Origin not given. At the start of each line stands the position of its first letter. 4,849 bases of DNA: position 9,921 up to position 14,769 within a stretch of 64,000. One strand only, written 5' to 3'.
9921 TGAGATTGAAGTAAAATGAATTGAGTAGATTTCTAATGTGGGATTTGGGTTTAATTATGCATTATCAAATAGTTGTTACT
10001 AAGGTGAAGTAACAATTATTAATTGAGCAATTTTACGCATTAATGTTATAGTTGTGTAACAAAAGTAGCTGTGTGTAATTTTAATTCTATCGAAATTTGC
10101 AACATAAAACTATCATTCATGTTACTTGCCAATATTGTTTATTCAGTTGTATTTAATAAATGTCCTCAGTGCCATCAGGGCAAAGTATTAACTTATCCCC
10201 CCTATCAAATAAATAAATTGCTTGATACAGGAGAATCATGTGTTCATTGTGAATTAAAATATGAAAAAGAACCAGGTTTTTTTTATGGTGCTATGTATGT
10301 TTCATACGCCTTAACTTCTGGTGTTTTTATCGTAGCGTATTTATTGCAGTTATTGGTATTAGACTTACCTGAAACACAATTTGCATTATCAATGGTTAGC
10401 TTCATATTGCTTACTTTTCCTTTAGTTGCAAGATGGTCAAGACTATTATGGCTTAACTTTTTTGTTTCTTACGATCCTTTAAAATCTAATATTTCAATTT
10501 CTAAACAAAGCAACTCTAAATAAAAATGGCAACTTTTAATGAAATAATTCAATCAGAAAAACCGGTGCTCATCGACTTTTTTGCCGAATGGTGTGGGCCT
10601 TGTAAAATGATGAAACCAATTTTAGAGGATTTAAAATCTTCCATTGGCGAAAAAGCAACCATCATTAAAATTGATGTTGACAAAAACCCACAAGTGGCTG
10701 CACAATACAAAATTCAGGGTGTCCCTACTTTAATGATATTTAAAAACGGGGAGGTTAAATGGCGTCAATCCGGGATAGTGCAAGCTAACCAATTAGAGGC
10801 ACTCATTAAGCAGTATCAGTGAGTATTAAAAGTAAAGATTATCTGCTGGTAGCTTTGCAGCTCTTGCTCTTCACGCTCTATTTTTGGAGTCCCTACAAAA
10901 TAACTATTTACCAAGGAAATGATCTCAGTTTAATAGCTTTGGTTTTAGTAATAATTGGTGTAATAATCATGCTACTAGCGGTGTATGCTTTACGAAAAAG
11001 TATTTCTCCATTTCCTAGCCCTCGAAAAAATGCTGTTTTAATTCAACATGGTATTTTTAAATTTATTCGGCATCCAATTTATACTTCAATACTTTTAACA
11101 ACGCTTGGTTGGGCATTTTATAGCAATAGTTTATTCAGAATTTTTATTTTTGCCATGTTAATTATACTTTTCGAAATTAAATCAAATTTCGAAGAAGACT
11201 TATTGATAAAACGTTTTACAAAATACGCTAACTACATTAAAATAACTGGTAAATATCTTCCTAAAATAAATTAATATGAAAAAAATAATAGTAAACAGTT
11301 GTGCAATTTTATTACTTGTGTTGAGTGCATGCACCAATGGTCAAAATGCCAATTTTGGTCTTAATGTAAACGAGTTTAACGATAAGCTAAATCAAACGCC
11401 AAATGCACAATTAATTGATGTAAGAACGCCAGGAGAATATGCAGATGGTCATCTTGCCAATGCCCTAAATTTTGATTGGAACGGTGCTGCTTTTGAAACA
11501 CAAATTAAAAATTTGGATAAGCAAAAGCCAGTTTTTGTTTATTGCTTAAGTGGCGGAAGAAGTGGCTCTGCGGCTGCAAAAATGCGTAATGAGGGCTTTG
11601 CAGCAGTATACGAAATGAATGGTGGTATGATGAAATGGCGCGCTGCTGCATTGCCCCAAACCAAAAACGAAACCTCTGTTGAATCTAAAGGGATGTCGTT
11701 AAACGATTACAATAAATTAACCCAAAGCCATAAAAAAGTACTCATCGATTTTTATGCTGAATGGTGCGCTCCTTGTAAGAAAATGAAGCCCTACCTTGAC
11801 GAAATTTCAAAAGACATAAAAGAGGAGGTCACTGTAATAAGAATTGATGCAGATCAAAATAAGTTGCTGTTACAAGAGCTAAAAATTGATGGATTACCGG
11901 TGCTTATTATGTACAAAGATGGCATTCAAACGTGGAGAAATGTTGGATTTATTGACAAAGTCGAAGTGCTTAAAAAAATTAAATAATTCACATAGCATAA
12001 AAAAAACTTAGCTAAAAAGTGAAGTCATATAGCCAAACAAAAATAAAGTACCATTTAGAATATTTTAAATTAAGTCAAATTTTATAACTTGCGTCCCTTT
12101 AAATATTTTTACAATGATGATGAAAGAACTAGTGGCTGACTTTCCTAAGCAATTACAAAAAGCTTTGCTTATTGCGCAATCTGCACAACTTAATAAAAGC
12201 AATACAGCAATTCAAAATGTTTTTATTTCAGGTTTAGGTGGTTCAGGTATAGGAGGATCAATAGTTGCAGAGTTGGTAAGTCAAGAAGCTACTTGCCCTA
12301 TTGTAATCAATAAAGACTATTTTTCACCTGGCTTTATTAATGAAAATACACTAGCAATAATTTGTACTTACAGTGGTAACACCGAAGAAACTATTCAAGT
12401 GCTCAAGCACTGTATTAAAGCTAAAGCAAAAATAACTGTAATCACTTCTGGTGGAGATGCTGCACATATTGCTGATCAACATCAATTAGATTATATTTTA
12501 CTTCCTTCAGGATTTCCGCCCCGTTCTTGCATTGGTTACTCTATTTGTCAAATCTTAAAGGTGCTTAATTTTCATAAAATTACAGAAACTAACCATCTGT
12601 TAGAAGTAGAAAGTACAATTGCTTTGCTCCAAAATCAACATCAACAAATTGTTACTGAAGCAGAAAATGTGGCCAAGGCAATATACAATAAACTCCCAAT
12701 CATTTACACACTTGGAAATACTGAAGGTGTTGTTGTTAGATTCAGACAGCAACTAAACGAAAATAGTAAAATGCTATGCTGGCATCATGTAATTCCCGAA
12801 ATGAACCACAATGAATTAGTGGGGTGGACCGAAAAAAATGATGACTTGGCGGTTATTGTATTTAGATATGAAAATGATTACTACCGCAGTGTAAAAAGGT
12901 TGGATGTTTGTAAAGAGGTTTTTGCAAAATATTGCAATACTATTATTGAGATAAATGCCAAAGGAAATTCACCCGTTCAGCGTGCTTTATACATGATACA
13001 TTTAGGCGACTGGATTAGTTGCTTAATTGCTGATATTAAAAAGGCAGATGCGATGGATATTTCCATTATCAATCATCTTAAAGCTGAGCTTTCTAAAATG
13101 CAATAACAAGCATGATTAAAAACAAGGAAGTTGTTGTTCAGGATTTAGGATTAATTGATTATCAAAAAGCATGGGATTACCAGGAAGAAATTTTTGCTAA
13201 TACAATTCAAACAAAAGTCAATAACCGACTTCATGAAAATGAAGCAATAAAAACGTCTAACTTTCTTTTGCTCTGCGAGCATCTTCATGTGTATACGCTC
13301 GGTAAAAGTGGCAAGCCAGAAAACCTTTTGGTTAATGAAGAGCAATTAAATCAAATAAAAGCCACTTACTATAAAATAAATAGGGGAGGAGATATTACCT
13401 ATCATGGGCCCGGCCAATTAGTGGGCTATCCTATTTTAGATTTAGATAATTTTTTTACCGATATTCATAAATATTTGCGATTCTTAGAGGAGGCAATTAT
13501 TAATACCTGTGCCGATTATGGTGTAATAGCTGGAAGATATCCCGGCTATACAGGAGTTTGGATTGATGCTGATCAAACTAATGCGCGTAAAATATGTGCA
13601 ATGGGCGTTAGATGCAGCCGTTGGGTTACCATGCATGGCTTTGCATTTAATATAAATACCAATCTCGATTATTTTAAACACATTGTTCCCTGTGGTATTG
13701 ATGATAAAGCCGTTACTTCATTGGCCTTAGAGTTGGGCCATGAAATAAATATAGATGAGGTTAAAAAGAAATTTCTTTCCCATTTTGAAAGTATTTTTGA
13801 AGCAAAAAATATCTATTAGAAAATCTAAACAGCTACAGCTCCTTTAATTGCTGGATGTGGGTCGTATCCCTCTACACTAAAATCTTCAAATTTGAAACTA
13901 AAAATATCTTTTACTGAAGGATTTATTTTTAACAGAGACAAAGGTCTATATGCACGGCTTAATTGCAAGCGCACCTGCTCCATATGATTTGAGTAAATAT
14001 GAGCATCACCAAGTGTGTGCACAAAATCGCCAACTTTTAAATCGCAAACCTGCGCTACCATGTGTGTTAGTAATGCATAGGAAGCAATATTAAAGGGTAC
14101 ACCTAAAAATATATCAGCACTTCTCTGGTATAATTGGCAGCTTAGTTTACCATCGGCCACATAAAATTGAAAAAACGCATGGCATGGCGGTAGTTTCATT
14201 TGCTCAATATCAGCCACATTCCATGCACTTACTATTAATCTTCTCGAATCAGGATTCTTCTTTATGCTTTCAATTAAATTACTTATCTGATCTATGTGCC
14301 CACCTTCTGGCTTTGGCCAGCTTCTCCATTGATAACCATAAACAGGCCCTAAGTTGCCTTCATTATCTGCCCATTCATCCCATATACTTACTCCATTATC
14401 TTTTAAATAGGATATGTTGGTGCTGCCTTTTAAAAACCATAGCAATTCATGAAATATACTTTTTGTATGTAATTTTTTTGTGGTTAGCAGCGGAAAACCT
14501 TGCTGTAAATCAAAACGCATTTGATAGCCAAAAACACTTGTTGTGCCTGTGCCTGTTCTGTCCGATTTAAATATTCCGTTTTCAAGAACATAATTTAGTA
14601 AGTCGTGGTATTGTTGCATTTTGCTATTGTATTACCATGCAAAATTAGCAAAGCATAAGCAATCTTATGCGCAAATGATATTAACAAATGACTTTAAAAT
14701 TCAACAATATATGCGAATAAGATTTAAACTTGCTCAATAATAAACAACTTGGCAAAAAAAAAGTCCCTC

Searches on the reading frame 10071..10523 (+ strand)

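Call 67: search_protein_families(library=pfam, proteins=[window:10071-10523:+], max_evalue=0.001)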
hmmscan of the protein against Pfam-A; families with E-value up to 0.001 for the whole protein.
window:10071-10523:+ (150 aa): 1 family
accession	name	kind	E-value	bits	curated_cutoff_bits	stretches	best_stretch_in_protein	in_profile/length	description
PF06170.17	DUF983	-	2.4e-05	25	22.6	1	49-126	3-79/85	Protein of unknown function (DUF983)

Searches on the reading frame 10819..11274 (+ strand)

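Call 67: search_protein_families(library=pfam, proteins=[window:10819-11274:+], max_evalue=0.001)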
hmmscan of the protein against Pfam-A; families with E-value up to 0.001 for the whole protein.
window:10819-11274:+ (151 aa): 2 families
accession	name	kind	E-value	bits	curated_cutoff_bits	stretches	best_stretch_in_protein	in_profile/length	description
PF04191.18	PEMT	-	1.6e-10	41.8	25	1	39-134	5-103/105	Phospholipid methyltransferase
PF04140.19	ICMT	-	3.1e-06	28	24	1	41-130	2-94/95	Isoprenylcysteine carboxyl methyltransferase (ICMT) family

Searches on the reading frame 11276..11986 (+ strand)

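Call 67: search_protein_families(library=pfam, proteins=[window:11276-11986:+], max_evalue=0.001)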
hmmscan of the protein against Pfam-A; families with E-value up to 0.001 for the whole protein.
window:11276-11986:+ (236 aa): 7 families
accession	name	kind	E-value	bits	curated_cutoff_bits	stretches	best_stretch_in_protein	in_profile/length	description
PF00085.26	Thioredoxin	-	1.1e-22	80.4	23.5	1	146-235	12-101/103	Thioredoxin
PF00581.25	Rhodanese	-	5e-20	72.3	22.2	1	33-123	4-101/102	Rhodanese-like domain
PF13098.12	Thioredoxin_2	-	3.2e-07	31.1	27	1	150-230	3-99/104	Thioredoxin-like domain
PF13905.12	Thioredoxin_8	-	3.8e-06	27.6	27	1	153-196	2-47/94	Thioredoxin-like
PF13899.12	Thioredoxin_7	-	5e-06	27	27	1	146-213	11-81/83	Thioredoxin-like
PF00578.27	AhpC-TSA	-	9.5e-06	26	26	1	135-203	13-78/124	AhpC/TSA family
PF08534.16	Redoxin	-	1e-05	25.8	26.6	1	142-214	18-93/148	Redoxin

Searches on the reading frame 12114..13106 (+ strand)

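Call 102: search_protein_families(library=pfam, proteins=[window:12114-13106:+], max_evalue=0.00001)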
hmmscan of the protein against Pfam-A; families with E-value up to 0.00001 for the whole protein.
window:12114-13106:+ (330 aa): 1 family
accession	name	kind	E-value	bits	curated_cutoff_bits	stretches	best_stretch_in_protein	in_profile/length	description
PF10432.14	bact-PGI_C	-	2e-46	158.1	24.5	1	181-326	3-151/151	Bacterial phospho-glucose isomerase C-terminal SIS domain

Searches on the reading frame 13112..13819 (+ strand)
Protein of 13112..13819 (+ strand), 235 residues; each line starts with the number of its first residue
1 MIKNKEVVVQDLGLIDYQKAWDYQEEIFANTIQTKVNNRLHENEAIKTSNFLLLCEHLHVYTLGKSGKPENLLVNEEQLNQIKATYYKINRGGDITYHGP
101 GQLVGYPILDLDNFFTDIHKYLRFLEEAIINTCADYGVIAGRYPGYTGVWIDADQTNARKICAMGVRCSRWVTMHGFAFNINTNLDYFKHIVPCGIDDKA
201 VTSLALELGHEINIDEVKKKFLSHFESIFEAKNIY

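Call 102: search_protein_families(library=pfam, proteins=[window:13112-13819:+], max_evalue=0.00001)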
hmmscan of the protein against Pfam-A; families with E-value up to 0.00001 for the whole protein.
window:13112-13819:+ (235 aa): 1 family
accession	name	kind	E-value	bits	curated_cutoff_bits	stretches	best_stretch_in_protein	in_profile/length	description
PF21948.1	LplA-B_cat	-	1.9e-51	175.3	27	1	16-226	1-200/200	Lipoyl protein ligase A/B catalytic domain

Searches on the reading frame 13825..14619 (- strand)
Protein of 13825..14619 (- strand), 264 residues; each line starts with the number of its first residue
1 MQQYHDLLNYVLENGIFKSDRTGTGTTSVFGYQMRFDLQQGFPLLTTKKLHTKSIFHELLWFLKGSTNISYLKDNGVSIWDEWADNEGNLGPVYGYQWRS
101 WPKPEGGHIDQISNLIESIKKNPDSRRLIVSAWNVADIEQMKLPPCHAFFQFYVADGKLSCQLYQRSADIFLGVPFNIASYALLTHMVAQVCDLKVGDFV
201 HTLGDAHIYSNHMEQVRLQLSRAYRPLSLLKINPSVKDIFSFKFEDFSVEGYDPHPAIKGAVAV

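Call 102: search_protein_families(library=pfam, proteins=[window:13825-14619:-], max_evalue=0.00001)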
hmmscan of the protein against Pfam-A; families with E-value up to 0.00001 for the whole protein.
window:13825-14619:- (264 aa): 1 family
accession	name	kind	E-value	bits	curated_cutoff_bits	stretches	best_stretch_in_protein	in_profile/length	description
PF00303.24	Thymidylat_synt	-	2.8e-128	427.1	24.3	1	2-264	1-266/266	Thymidylate synthase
